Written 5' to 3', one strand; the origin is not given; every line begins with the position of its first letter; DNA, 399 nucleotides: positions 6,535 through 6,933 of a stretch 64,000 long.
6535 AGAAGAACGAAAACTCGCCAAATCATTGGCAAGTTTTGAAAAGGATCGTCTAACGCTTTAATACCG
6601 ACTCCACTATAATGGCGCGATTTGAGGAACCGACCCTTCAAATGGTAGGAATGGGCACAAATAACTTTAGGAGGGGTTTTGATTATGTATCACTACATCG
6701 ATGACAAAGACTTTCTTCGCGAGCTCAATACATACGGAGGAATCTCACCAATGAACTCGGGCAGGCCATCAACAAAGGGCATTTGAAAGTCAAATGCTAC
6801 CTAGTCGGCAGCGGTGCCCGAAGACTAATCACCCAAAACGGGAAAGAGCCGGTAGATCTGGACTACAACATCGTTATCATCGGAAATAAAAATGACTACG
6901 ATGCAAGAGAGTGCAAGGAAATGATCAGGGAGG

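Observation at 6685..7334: NTase gene whose only RBS-ATG start is out of frame with the NTase reading frame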

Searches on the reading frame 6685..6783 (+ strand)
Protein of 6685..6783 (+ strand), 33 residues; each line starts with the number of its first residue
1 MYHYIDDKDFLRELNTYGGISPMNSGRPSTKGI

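Call 54: find_encoding_contigs(protein=window:6685-6783:+, flank=3000, max_places=6)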
Protein seq(33 aa) (33 aa): 2 contigs read that carry it; 1 place shown.
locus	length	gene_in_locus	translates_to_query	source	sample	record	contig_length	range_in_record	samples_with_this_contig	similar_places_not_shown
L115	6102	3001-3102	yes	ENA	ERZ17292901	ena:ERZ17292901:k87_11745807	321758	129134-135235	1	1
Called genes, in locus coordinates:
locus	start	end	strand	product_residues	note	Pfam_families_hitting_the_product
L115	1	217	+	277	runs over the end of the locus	PF00165:HTH_AraC (weak), PF12833:HTH_18, PF00165:HTH_AraC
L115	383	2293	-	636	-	PF13175:AAA_15, PF13304:AAA_21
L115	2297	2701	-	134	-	-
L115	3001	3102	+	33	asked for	-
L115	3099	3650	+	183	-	-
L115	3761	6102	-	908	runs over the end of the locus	PF13245:AAA_19, PF13604:AAA_30, PF01443:Viral_helicase1, PF09848:SLFN-g3_helicase (faint), PF01443:Viral_helicase1 (weak), PF13538:UvrD_C_2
